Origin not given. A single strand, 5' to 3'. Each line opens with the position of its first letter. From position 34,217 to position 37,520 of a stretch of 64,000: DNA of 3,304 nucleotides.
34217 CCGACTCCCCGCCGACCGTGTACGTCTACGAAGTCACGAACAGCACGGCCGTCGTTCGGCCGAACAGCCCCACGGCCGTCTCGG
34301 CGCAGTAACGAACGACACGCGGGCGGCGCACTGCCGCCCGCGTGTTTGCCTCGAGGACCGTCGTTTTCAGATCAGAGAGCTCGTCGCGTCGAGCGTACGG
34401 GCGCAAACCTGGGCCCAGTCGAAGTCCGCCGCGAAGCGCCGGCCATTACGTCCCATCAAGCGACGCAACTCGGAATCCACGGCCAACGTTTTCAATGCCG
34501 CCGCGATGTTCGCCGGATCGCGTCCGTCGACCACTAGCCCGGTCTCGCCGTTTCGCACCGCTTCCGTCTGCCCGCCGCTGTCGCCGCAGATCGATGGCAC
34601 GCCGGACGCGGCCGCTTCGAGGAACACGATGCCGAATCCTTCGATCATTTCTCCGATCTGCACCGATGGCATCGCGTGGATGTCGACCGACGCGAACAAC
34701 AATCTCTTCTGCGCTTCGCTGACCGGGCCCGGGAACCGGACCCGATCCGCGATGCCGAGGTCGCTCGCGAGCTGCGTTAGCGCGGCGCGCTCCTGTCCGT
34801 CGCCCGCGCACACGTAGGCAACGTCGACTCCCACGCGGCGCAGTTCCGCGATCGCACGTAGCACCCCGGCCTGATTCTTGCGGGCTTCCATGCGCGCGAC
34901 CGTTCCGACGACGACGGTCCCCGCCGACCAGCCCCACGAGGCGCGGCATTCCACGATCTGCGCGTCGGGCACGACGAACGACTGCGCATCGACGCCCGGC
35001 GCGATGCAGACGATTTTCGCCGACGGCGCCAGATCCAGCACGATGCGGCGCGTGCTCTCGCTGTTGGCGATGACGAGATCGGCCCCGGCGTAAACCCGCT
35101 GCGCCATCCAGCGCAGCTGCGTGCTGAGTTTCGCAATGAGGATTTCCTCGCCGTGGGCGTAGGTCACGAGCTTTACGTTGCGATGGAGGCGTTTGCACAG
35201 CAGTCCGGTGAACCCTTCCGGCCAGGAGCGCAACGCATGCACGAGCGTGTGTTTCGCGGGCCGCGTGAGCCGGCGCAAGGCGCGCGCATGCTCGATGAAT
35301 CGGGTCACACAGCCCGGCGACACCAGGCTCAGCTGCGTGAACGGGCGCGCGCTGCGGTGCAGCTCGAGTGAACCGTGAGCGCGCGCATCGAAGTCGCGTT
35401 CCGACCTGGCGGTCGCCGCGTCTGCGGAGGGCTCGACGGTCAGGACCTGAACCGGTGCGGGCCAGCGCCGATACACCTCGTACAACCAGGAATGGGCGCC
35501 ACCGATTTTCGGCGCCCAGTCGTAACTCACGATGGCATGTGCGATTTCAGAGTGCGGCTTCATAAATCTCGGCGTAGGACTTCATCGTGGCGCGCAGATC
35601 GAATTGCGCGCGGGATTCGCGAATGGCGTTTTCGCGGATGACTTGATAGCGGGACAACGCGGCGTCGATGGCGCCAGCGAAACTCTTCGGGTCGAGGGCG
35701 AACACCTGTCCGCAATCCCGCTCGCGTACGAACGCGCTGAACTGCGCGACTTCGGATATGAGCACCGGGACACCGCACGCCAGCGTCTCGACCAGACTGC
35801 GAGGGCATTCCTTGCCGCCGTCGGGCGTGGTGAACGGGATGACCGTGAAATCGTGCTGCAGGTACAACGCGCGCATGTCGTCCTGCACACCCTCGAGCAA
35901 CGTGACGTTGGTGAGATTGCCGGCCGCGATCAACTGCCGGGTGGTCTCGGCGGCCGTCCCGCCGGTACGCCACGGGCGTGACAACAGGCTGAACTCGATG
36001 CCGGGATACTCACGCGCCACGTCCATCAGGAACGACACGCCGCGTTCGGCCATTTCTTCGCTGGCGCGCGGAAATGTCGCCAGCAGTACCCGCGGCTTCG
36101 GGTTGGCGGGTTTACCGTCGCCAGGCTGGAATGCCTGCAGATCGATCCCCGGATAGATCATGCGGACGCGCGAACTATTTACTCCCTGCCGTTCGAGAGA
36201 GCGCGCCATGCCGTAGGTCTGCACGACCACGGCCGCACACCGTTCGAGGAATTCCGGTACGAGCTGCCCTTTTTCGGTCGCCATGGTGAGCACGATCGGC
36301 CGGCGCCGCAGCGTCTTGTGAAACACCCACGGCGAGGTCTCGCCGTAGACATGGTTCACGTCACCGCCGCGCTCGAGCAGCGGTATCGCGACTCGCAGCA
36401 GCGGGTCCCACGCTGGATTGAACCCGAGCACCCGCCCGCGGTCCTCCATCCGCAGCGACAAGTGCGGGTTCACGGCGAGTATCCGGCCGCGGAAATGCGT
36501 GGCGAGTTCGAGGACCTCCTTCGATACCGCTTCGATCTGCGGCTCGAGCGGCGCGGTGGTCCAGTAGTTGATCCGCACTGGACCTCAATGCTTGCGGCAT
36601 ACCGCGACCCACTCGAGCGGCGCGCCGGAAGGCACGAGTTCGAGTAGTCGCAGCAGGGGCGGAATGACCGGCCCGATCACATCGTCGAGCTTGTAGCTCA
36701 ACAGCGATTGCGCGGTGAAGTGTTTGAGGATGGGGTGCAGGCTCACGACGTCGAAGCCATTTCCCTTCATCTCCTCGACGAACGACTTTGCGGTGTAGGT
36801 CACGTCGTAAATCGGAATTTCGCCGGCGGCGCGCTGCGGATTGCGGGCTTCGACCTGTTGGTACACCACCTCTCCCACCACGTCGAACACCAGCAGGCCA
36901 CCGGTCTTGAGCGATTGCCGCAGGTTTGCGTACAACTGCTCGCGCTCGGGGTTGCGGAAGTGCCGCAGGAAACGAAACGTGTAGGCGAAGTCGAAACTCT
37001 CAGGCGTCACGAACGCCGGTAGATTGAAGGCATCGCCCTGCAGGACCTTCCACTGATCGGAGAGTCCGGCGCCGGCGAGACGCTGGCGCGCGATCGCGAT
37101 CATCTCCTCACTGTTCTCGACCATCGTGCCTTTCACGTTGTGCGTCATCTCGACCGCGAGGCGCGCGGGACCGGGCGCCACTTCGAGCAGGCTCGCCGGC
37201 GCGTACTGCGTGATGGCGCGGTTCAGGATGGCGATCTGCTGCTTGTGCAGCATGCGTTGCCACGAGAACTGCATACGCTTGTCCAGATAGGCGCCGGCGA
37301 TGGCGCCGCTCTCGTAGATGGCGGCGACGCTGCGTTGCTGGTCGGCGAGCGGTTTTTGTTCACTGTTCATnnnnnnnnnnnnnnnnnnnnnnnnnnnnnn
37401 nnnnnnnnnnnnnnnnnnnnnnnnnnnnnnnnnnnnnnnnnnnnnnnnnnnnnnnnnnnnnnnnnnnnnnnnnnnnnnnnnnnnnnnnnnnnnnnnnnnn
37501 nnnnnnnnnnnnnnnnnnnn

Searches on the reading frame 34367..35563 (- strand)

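Call 22: search_protein_families(library=ncbifam, proteins=[window:34367-35563:-], max_evalue=1e-40)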
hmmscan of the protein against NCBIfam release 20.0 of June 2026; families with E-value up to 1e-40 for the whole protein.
window:34367-35563:- (398 aa): 0 families

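Call 52: search_protein_families(library=pfam, proteins=[window:34367-35563:-], max_evalue=0.01)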
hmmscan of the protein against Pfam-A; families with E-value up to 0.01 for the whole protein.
window:34367-35563:- (398 aa): 7 families
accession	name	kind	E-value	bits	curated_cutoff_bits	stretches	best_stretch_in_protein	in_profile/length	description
PF00534.26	Glycos_transf_1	-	1e-33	116.7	26.4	1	207-376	6-171/172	Glycosyl transferases group 1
PF13692.12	Glyco_trans_1_4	-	1.7e-28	100.1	27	1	218-361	3-140/142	Glycosyl transferases group 1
PF13439.12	Glyco_transf_4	-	3e-15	57.1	28.5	1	20-194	1-169/170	Glycosyltransferase Family 4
PF13579.12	Glyco_trans_4_4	-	6.1e-09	36.8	29.7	1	27-190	10-158/158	Glycosyl transferase 4-like domain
PF13524.12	Glyco_trans_1_2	-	2.2e-05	24.9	25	1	260-391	27-143/144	Glycosyl transferase-like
PF20706.3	GT4-conflict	-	0.0001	21.9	26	1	153-339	139-323/385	Family 4 Glycosyltransferase in conflict systems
PF13477.12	Glyco_trans_4_2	-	0.0019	18.8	23.4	0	88-168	59-139/139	Glycosyl transferase 4-like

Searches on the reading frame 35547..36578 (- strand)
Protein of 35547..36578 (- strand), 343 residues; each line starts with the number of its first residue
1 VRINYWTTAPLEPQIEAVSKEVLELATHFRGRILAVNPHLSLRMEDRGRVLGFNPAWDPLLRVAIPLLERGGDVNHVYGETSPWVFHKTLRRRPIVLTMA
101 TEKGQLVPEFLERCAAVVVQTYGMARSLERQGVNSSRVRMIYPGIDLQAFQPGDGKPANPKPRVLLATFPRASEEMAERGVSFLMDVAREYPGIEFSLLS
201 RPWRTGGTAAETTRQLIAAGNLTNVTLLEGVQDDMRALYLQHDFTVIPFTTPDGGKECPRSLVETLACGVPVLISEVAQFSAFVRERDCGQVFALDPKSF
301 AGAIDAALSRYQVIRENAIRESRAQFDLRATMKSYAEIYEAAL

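Call 22: search_protein_families(library=ncbifam, proteins=[window:35547-36578:-], max_evalue=1e-40)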
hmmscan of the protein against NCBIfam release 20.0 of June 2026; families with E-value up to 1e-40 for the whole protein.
window:35547-36578:- (343 aa): 0 families

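Call 52: search_protein_families(library=pfam, proteins=[window:35547-36578:-], max_evalue=0.01)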
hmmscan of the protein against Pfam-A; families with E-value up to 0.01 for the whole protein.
window:35547-36578:- (343 aa): 4 families
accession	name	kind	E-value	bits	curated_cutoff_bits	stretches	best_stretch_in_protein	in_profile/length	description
PF13692.12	Glyco_trans_1_4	-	1.8e-10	41.7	27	1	211-309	47-141/142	Glycosyl transferases group 1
PF00534.26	Glycos_transf_1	-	2.2e-08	34.2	26.4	1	211-317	60-164/172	Glycosyl transferases group 1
PF13439.12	Glyco_transf_4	-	2.3e-06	28.2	28.5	1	71-148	72-169/170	Glycosyltransferase Family 4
PF13524.12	Glyco_trans_1_2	-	0.00012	22.5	25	1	183-333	4-140/144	Glycosyl transferase-like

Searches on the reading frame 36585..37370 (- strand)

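Call 22: search_protein_families(library=ncbifam, proteins=[window:36585-37370:-], max_evalue=1e-40)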
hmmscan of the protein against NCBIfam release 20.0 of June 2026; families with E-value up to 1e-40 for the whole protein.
window:36585-37370:- (261 aa): 0 families

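Call 52: search_protein_families(library=pfam, proteins=[window:36585-37370:-], max_evalue=0.01)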
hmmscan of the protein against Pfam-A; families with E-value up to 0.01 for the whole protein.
window:36585-37370:- (261 aa): 7 families
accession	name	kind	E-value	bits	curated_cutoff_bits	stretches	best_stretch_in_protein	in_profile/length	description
PF13649.12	Methyltransf_25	-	2.9e-14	54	27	1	62-158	2-97/97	Methyltransferase domain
PF08241.18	Methyltransf_11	-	1.5e-12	48.4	21.2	1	62-162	1-95/95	Methyltransferase domain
PF08242.18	Methyltransf_12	-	4.6e-10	40.5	30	1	75-160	14-98/98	Methyltransferase domain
PF13489.12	Methyltransf_23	-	3.8e-09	36.9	27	1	47-211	11-164/164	Methyltransferase domain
PF13847.12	Methyltransf_31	-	1.7e-08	34.7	27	1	69-166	15-113/145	Methyltransferase domain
PF01209.24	Ubie_methyltran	-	3.9e-06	26.8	20.1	1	15-161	9-150/233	ubiE/COQ5 methyltransferase family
PF02353.26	CMAS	-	0.0068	16.2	27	1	59-218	64-222/273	Mycolic acid cyclopropane synthetase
